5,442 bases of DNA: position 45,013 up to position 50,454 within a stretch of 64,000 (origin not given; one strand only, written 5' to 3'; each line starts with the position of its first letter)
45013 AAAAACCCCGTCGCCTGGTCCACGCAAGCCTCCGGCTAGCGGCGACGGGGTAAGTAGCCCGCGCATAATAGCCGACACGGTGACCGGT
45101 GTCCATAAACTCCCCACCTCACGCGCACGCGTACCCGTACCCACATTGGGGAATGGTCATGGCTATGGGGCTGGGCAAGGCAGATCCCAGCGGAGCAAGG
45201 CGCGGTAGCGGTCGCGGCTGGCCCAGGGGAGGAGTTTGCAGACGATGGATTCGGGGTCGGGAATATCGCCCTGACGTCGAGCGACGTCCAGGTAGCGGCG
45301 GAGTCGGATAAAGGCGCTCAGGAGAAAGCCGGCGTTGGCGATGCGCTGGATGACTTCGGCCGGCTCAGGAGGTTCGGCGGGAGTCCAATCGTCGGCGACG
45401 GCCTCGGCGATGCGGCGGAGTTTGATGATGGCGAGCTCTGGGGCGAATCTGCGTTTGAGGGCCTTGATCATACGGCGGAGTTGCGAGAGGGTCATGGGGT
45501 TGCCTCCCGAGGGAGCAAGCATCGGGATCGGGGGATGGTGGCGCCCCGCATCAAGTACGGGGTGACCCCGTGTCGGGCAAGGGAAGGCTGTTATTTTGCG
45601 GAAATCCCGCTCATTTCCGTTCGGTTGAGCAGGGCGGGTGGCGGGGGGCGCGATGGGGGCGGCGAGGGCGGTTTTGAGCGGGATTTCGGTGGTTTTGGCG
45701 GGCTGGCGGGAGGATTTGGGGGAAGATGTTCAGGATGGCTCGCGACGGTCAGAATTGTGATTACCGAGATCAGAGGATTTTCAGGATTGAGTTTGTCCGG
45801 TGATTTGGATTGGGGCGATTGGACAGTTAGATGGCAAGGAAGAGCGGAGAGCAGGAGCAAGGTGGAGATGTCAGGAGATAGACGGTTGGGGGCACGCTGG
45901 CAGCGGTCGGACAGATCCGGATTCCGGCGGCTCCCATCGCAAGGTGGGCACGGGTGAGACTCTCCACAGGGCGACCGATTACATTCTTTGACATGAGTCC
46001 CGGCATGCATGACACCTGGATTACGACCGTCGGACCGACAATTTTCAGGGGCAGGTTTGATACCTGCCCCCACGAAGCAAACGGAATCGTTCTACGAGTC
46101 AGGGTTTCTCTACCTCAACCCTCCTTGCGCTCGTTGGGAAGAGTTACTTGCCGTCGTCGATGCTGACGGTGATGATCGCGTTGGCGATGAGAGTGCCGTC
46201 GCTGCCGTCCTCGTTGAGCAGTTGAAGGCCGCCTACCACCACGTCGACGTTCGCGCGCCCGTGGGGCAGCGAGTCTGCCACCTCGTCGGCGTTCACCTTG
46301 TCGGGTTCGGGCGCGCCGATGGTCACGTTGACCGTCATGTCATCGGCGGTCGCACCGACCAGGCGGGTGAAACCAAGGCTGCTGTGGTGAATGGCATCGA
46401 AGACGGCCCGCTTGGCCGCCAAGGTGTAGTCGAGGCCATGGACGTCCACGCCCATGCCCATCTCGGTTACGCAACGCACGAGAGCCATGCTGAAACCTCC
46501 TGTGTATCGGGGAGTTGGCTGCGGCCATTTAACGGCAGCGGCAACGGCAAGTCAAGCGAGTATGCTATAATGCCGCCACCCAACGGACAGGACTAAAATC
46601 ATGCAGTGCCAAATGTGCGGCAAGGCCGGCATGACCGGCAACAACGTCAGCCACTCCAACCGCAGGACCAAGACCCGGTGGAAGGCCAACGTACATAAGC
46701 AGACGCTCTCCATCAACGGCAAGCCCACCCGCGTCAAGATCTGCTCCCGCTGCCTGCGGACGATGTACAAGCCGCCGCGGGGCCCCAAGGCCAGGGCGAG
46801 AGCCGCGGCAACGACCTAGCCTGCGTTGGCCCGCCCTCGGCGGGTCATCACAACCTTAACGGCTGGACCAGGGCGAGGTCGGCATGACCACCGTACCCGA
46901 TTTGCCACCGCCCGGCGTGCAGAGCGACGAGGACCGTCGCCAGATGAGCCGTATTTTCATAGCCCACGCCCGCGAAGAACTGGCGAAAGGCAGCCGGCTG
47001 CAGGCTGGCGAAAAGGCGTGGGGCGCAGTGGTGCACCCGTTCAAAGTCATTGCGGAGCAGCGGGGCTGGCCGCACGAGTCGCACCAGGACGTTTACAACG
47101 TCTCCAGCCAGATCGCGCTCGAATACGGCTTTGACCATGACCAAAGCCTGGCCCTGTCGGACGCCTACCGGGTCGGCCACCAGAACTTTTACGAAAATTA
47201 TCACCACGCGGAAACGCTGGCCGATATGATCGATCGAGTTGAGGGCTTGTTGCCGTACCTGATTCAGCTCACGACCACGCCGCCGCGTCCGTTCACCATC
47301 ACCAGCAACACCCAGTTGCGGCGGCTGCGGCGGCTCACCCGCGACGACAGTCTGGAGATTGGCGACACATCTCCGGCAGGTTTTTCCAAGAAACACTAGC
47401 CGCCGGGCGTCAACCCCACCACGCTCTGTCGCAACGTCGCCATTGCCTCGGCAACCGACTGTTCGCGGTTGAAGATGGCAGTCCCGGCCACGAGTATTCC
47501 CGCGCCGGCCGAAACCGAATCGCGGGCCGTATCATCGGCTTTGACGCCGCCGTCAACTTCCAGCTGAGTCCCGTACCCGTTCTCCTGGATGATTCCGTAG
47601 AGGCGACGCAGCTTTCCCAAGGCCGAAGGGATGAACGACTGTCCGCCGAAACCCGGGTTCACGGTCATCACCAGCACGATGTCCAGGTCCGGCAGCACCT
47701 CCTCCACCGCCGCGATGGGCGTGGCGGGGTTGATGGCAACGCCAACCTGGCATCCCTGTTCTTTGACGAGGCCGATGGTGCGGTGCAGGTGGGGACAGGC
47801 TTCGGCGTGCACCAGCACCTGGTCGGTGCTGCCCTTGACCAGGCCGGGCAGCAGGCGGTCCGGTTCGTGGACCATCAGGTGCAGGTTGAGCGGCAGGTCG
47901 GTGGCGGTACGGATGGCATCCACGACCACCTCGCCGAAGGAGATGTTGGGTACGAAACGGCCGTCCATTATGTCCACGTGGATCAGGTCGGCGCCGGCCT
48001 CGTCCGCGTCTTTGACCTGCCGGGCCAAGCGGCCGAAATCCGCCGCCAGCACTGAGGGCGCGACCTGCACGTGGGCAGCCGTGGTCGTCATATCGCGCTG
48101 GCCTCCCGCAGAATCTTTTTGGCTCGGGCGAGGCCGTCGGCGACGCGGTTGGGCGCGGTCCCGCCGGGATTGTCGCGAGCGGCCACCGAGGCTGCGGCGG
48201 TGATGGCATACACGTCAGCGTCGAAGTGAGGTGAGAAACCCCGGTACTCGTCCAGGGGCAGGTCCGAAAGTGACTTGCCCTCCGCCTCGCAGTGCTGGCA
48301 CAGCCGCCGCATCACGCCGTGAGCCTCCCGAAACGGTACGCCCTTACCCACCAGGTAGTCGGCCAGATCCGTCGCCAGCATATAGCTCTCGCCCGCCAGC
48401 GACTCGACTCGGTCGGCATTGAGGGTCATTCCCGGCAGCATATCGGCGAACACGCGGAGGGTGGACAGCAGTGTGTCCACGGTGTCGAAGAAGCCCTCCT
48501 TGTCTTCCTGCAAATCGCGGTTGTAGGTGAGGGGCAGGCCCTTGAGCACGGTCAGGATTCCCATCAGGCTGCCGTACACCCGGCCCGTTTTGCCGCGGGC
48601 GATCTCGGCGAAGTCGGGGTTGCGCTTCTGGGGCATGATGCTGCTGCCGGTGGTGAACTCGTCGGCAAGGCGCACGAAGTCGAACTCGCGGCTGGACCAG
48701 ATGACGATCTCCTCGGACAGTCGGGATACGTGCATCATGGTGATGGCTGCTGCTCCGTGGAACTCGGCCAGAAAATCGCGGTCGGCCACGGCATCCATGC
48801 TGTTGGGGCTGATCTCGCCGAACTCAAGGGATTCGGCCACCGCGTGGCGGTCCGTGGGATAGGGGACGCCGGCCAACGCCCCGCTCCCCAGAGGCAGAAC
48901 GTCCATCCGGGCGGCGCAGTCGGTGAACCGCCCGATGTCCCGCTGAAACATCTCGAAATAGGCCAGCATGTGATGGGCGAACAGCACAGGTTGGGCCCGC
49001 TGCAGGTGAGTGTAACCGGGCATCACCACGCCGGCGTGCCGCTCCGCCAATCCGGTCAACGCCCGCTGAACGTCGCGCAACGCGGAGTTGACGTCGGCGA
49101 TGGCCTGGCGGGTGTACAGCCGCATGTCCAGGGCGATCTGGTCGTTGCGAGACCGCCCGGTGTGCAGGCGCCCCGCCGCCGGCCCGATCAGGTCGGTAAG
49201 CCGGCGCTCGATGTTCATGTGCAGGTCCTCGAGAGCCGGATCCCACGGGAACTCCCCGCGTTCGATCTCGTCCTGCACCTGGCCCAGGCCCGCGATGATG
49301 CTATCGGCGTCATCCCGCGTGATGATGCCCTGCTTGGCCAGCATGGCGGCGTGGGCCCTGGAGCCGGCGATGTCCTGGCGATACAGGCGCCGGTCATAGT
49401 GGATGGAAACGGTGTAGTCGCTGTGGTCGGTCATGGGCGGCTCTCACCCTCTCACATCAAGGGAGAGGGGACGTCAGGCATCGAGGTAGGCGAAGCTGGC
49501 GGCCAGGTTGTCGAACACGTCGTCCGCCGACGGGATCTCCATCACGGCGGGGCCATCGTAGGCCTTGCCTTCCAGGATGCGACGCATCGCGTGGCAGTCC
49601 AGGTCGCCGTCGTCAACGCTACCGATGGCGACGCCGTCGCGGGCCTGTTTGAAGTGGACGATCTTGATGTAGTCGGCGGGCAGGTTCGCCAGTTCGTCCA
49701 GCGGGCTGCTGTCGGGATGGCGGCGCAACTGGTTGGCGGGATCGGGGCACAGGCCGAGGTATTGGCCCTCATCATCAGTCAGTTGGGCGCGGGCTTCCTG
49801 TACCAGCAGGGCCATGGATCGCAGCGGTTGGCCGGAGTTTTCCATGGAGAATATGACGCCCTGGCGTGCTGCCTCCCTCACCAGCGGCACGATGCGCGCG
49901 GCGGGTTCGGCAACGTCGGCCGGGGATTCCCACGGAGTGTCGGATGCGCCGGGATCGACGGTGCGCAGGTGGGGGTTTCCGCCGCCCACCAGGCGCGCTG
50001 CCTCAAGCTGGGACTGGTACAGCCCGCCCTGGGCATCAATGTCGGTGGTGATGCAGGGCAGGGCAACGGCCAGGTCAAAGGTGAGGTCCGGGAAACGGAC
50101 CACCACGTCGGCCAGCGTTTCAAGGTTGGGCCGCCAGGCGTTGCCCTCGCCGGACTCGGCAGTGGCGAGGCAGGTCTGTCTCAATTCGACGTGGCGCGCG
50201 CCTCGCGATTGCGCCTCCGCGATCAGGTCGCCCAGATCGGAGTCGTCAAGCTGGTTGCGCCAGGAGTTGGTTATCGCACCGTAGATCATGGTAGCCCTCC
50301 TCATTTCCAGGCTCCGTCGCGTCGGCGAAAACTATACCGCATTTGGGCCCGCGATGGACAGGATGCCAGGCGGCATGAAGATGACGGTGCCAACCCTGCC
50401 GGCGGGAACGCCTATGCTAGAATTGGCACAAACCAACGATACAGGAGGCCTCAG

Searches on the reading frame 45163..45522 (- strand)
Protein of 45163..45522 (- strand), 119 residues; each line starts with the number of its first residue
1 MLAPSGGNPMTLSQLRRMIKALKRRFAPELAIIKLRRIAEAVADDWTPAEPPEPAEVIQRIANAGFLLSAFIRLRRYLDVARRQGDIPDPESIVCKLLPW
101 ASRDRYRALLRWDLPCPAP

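Call 53: search_protein_families(library=pfam, proteins=[window:45163-45522:-], max_evalue=0.01)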
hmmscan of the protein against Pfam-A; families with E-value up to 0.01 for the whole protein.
window:45163-45522:- (119 aa): 0 families

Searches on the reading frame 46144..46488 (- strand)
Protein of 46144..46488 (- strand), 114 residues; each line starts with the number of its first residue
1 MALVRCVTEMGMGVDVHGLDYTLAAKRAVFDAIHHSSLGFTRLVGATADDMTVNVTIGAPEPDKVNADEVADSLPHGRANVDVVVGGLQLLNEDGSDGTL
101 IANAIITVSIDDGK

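Call 86: search_protein_families(library=pfam, proteins=[window:46144-46488:-], max_evalue=0.01)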
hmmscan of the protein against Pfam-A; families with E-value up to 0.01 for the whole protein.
window:46144-46488:- (114 aa): 1 family
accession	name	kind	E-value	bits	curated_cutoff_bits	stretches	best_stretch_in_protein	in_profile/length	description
PF09585.15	Lin0512_fam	-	7.4e-31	107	23.4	1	5-108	1-114/114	Conserved hypothetical protein (Lin0512_fam)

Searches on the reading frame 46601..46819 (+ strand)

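Call 86: search_protein_families(library=pfam, proteins=[window:46601-46819:+], max_evalue=0.01)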
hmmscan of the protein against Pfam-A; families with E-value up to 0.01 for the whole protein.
window:46601-46819:+ (72 aa): 1 family
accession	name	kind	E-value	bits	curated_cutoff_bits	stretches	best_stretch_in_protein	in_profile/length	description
PF00830.24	Ribosomal_L28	-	3.6e-20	72.1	27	1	2-57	2-59/60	Ribosomal L28 family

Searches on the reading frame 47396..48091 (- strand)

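Call 53: search_protein_families(library=pfam, proteins=[window:47396-48091:-], max_evalue=0.01)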
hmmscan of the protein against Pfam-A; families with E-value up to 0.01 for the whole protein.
window:47396-48091:- (231 aa): 3 families
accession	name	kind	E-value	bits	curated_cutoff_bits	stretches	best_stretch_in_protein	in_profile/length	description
PF00834.25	Ribul_P_3_epim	-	4.8e-74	248.5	21.1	1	10-207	2-198/198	Ribulose-phosphate 3 epimerase family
PF00977.27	His_biosynth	-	0.0023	17.9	23.6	1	175-222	74-121/228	Histidine biosynthesis protein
PF05853.18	BKACE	-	0.0036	17.1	24.8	1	22-179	28-146/274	beta-keto acid cleavage enzyme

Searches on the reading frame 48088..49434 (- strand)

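Call 53: search_protein_families(library=pfam, proteins=[window:48088-49434:-], max_evalue=0.01)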
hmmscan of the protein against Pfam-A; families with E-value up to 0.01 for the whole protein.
window:48088-49434:- (448 aa): 2 families
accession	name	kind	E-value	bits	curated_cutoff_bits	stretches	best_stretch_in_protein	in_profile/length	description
PF00206.25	Lyase_1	-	2.5e-72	244.4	27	1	7-288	14-312/312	Lyase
PF14698.11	ASL_C2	-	4.8e-23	81.8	27.3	1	351-412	1-62/69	Argininosuccinate lyase C-terminal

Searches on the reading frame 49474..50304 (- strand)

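Call 53: search_protein_families(library=pfam, proteins=[window:49474-50304:-], max_evalue=0.01)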
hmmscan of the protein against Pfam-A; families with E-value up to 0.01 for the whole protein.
window:49474-50304:- (276 aa): 1 family
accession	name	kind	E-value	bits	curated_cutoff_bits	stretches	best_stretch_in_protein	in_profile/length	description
PF01261.30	AP_endonuc_2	-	1.7e-11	44.8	31.1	1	99-266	73-238/249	Xylose isomerase-like TIM barrel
